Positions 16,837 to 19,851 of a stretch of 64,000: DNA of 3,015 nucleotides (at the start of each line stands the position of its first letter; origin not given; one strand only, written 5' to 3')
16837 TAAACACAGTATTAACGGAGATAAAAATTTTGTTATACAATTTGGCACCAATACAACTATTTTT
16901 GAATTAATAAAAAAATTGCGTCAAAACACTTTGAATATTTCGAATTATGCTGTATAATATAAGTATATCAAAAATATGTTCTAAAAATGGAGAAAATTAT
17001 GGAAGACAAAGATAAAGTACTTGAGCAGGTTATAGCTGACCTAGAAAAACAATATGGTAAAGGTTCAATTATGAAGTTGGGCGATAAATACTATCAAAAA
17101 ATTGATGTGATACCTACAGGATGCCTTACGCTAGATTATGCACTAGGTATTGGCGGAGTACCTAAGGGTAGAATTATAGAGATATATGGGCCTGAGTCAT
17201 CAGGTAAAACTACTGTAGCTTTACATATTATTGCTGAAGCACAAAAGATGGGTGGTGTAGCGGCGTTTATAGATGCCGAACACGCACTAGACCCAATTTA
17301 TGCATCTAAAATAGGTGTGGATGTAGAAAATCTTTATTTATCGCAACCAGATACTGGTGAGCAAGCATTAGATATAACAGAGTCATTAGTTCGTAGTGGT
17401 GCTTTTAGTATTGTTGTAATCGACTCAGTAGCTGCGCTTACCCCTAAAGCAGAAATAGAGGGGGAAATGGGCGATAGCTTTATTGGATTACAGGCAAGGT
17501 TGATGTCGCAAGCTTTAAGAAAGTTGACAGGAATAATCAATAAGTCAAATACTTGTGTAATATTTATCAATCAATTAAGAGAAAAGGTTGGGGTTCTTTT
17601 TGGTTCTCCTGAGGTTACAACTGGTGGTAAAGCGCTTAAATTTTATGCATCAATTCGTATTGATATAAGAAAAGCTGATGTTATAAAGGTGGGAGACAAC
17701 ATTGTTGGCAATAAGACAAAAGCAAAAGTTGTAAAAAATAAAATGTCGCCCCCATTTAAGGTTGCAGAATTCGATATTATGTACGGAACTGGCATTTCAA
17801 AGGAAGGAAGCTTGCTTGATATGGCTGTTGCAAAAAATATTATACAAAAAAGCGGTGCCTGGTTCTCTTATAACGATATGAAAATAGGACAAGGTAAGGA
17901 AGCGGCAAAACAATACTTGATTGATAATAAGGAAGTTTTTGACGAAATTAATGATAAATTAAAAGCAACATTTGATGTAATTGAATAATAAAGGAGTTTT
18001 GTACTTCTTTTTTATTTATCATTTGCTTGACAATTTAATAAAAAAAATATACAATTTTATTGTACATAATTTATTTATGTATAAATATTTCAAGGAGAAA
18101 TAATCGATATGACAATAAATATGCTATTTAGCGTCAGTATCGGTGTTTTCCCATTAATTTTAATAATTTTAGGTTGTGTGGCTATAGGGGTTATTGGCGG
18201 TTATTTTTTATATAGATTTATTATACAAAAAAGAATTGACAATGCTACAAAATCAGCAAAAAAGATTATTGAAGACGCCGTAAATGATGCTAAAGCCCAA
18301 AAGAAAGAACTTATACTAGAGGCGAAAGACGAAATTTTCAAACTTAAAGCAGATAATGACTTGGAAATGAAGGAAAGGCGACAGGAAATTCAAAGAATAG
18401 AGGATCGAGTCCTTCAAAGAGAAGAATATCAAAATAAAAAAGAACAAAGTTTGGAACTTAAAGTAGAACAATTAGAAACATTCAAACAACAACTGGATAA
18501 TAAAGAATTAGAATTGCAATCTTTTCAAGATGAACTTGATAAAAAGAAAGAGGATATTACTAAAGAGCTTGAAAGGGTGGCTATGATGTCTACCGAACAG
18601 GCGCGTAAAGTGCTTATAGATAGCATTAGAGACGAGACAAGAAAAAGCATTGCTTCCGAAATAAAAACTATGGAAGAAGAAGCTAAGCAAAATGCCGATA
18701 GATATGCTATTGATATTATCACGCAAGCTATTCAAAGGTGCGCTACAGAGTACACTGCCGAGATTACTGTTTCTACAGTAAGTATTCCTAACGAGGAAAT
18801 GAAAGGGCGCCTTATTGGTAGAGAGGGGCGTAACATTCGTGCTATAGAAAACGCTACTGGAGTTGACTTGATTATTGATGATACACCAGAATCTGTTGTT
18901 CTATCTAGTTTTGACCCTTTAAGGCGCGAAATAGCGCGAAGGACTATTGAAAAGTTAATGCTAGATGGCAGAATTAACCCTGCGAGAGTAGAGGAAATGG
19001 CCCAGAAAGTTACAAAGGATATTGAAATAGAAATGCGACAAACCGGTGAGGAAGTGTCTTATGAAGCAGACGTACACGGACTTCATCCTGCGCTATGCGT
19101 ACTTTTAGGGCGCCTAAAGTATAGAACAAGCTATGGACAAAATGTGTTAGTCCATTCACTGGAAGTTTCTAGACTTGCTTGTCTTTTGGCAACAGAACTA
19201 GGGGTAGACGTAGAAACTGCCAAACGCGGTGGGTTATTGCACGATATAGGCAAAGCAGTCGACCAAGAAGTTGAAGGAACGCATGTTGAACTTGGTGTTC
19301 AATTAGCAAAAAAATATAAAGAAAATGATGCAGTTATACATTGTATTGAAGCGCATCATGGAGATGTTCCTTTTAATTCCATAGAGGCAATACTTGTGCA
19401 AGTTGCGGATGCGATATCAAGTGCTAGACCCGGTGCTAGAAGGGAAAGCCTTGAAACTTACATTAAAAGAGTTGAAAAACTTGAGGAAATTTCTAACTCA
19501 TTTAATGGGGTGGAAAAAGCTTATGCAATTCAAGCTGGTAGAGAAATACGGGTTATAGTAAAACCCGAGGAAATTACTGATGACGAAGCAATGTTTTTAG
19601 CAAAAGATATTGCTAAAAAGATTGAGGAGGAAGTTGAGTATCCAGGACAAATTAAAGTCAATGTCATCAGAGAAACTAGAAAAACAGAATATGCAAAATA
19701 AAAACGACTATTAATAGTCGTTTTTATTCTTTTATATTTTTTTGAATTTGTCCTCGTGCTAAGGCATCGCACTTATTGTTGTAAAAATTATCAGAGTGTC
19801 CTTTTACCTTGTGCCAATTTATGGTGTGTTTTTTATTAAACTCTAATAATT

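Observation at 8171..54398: Dispersed family of tandem compound palindromes, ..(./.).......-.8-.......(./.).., with 31-32 bp phasing and NrdR-box-like architecture, but nowhere near ribonucleotide reductase genes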

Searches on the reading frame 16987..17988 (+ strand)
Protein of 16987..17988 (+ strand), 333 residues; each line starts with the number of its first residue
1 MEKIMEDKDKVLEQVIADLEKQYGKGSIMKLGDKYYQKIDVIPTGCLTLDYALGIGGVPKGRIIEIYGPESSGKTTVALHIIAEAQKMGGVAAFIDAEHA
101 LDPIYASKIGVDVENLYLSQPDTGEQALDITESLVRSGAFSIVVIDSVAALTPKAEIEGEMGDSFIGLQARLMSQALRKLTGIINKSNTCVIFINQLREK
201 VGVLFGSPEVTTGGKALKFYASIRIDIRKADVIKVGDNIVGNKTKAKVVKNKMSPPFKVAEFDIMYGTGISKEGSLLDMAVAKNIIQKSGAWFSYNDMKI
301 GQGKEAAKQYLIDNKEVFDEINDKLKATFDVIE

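Call 56: search_protein_families(library=ncbifam, proteins=[window:16987-17988:+])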
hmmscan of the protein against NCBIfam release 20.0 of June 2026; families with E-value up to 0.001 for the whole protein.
window:16987-17988:+ (333 aa): 14 families
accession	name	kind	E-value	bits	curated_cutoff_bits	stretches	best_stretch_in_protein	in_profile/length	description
TIGR02012.1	tigrfam_recA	equivalog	2.5e-164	546.2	325.3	1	7-326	1-320/321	recombinase RecA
NF007072.0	PRK09519.1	equivalog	1.5e-145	486.6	1024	2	6-252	5-251/790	intein-containing recombinase RecA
TIGR02237.1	recomb_radB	equivalog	6.5e-16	58.8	172.4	1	54-225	5-174/210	DNA repair and recombination protein RadB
NF003301.0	PRK04301.1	equivalog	1.2e-14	54.2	259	1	36-230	77-284/316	DNA repair and recombination protein RadA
TIGR02236.1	recomb_radA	equivalog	1.5e-11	44.2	361.15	1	37-230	73-280/311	DNA repair and recombination protein RadA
NF033429.2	ImuA_translesion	equivalog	4.3e-11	43.1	150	1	38-144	12-119/181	translesion DNA synthesis-associated protein ImuA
TIGR02238.1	recomb_DMC1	equivalog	6.3e-11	42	447.7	1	36-230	72-282/314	meiotic recombinase Dmc1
NF006861.0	PRK09361.1-1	equivalog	7e-10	38.8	278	1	40-99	3-61/235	DNA repair and recombination protein RadB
TIGR02239.1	recomb_RAD51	equivalog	4.1e-08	32.7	478.05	1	37-230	73-282/316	DNA repair protein RAD51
TIGR03881.1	KaiC_arch_4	hypoth_equivalog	6.3e-06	26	247.8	1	42-158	3-97/231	KaiC domain-containing protein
NF006799.0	PRK09302.1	equivalog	2.8e-05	22.9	408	1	40-172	253-395/515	circadian clock protein KaiC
TIGR00416.1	sms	equivalog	7.1e-05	21.7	403.05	1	40-158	74-188/454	DNA repair protein RadA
NF058630.1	repair_Rv3395c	exception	0.00097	18.9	65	0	56-154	5-94/153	DnaE2-dependent mutagenesis accessory factor ImuA'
TIGR03880.1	KaiC_arch_3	hypoth_equivalog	0.00098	18.7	249.45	0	49-114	5-71/224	KaiC domain-containing protein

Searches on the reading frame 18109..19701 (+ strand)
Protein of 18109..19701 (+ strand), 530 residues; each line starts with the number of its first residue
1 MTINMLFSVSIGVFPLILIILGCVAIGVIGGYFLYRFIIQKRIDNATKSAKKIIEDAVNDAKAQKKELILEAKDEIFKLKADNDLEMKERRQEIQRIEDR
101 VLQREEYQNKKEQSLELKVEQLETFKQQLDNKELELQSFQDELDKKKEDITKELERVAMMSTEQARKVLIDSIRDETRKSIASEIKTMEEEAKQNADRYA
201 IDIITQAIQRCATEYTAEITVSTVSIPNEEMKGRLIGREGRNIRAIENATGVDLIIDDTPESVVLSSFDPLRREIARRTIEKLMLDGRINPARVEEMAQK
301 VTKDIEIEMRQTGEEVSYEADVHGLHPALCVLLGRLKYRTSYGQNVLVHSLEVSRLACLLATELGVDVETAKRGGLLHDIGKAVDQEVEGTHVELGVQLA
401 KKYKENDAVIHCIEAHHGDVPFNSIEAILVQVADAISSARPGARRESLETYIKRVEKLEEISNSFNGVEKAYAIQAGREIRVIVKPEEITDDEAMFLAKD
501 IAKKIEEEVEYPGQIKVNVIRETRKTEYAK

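Call 56: search_protein_families(library=ncbifam, proteins=[window:18109-19701:+])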
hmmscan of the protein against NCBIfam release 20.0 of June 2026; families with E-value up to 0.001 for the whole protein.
window:18109-19701:+ (530 aa): 16 families
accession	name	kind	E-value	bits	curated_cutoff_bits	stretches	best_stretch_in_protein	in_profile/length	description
TIGR03319.1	RNase_Y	equivalog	4.3e-216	718.4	454.35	1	18-530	2-514/514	ribonuclease Y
NF009345.0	PRK12705.1-2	equivalog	3.4e-169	563.6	904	1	21-530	7-509/509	hypothetical protein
NF000997.0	PRK00106.1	equivalog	8.4e-169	562.5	937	1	45-530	50-535/535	ribonuclease Y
NF009344.0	PRK12705.1-1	equivalog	2.1e-159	531.8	831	1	44-530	87-572/572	hypothetical protein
NF009347.0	PRK12705.1-4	equivalog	9.6e-86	288.3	579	1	109-525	50-465/473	hypothetical protein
NF009346.0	PRK12705.1-3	equivalog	1.4e-23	83.5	545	1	268-464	222-417/493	hypothetical protein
TIGR00277.1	HDIG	domain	2e-23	82.1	27.6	1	342-419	1-84/84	HDIG domain-containing metalloprotein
TIGR00295.1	TIGR00295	hypoth_equivalog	3.5e-07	30.1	172.35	1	343-418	11-89/164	TIGR00295 family protein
NF010326.0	PRK13763.1-1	equivalog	1.3e-06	28.2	247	1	230-290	96-152/186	putative RNA-processing protein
TIGR03665.1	arCOG04150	hypoth_equivalog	3e-05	23.8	114.2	1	229-284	97-149/173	arCOG04150 universal archaeal KH domain protein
NF010328.0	PRK13763.1-3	equivalog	3.9e-05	23.5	194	1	231-288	119-172/197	putative RNA-processing protein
NF009343.0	PRK12703.1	equivalog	5e-05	22.3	434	1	338-419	180-259/339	tRNA (cytidine(56)-2'-O)-methyltransferase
NF005519.0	PRK07152.1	equivalog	0.0001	21.4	315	1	346-411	197-260/361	nicotinate-nucleotide adenylyltransferase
TIGR00488.1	TIGR00488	equivalog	0.00013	21.9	70.15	0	346-385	9-48/173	bis(5'-nucleosyl)-tetraphosphatase (symmetrical) YqeK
NF002829.0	PRK03007.1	equivalog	0.00052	19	385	1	345-382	66-103/425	deoxyguanosinetriphosphate triphosphohydrolase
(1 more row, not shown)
